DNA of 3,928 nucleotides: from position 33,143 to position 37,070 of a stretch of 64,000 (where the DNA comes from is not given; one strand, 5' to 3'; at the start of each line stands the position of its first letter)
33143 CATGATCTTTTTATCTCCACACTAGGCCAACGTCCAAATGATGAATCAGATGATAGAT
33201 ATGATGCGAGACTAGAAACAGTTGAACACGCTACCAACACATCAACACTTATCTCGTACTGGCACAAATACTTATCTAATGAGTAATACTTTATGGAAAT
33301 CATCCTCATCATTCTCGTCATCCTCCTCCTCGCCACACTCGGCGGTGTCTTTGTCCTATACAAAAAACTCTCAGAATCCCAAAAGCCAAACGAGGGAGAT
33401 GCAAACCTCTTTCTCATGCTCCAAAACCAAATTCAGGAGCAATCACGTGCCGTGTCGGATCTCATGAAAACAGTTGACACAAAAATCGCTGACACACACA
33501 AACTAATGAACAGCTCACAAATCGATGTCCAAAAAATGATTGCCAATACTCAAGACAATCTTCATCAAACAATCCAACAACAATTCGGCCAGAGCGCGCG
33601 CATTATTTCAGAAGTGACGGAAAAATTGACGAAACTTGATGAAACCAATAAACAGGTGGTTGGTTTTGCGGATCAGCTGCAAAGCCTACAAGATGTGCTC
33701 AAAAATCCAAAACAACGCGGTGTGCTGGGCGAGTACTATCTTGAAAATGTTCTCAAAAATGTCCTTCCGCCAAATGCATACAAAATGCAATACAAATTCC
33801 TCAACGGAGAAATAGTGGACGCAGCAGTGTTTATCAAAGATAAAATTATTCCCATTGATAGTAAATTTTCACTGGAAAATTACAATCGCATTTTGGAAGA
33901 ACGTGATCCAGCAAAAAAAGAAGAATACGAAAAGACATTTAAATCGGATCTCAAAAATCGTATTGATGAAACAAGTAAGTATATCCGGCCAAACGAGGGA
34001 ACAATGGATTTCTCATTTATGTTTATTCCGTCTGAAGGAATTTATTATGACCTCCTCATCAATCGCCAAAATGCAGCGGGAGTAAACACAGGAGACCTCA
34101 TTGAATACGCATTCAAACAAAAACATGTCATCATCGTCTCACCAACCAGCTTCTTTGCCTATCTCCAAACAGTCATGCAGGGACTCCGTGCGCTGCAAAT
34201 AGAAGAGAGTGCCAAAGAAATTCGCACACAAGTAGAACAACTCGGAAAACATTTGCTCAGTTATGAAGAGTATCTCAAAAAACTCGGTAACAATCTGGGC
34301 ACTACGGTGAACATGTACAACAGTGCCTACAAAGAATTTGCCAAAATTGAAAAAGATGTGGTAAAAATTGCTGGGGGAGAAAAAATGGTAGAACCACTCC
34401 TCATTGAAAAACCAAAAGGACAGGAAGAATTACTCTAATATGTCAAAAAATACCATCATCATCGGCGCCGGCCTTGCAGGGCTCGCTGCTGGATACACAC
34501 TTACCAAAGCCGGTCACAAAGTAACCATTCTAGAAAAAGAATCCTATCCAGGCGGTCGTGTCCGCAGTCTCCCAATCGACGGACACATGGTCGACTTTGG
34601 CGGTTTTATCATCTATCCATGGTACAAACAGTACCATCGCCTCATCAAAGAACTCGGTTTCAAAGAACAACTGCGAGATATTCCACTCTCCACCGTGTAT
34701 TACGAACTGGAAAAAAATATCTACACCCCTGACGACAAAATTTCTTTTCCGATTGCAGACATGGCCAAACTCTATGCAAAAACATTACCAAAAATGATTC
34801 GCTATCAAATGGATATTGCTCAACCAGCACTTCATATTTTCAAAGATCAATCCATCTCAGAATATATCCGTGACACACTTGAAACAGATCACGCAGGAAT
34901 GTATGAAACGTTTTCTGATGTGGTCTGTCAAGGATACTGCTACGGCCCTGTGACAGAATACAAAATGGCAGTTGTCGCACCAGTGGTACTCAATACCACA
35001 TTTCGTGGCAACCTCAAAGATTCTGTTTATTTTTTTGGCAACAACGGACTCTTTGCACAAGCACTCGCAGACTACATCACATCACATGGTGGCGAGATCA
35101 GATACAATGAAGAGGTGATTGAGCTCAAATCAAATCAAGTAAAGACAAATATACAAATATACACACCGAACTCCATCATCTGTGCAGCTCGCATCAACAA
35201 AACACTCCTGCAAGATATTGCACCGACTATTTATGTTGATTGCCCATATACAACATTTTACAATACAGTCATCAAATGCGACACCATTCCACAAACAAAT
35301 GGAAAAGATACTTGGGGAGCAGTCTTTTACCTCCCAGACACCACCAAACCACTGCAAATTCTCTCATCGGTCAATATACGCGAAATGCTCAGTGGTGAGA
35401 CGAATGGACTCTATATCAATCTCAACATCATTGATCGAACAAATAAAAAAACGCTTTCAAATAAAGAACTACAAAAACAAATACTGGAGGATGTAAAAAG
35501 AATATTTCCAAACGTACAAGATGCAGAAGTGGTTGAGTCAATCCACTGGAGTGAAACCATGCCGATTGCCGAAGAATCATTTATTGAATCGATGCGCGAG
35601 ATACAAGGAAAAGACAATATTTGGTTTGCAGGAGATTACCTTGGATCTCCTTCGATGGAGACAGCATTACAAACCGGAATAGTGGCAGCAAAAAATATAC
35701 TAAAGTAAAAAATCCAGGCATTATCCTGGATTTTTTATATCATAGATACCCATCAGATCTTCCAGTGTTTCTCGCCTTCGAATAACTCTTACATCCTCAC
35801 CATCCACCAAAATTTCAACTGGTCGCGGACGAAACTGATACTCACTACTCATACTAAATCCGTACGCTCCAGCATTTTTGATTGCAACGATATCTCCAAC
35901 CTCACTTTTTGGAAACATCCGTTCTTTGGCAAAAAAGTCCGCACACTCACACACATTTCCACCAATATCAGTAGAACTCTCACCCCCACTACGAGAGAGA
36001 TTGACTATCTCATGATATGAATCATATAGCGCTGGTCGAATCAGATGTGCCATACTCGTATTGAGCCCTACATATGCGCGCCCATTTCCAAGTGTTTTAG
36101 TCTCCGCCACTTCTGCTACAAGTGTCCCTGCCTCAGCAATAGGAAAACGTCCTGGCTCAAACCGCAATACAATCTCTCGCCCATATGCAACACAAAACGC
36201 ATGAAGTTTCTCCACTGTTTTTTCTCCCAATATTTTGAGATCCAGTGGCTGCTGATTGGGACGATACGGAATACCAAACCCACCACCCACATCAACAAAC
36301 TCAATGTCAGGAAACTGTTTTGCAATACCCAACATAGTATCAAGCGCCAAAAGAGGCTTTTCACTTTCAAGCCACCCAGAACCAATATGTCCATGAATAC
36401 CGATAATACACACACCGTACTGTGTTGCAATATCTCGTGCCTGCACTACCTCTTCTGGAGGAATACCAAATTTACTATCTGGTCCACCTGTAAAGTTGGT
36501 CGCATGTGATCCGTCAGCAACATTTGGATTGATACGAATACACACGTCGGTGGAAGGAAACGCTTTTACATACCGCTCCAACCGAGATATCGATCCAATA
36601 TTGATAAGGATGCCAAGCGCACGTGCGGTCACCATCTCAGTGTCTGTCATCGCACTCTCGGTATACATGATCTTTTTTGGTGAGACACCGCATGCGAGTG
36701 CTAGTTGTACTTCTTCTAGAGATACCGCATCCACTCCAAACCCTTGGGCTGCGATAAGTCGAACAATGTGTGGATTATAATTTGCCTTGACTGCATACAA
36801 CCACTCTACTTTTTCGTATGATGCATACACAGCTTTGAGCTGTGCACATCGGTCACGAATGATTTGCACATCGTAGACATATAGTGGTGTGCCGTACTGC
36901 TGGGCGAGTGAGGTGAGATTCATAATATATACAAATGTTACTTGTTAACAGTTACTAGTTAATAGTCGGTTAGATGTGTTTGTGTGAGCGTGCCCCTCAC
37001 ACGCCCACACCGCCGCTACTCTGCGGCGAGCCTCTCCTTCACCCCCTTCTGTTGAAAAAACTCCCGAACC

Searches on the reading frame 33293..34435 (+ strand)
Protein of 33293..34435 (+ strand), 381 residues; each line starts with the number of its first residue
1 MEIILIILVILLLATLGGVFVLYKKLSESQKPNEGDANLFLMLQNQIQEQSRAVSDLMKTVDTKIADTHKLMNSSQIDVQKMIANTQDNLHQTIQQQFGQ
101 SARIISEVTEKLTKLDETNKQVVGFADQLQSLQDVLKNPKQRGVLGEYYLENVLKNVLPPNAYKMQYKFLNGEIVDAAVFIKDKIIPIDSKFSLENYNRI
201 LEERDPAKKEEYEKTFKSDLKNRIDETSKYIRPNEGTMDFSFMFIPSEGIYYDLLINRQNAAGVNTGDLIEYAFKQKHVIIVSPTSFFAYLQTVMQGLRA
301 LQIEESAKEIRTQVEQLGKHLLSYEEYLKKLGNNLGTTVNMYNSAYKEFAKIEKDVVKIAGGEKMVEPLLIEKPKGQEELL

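Call 69: search_protein_families(library=pfam, max_evalue=0.0001, proteins=[window:33293-34435:+])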
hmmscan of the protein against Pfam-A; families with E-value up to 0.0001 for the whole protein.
window:33293-34435:+ (381 aa): 1 family
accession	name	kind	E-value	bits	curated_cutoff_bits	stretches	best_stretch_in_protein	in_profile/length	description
PF02646.22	RmuC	-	1.7e-53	182.1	26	1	87-350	14-271/291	RmuC family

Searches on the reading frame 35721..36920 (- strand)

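Call 69: search_protein_families(library=pfam, max_evalue=0.0001, proteins=[window:35721-36920:-])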
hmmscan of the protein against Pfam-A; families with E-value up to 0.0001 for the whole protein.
window:35721-36920:- (399 aa): 2 families
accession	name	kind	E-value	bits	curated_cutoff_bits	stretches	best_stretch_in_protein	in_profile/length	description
PF02784.22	Orn_Arg_deC_N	-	4.8e-45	154.3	23.4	1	23-259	6-244/247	Pyridoxal-dependent decarboxylase, pyridoxal binding domain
PF00278.28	Orn_DAP_Arg_deC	-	9.5e-23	80.7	23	1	13-351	1-95/95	Pyridoxal-dependent decarboxylase, C-terminal sheet domain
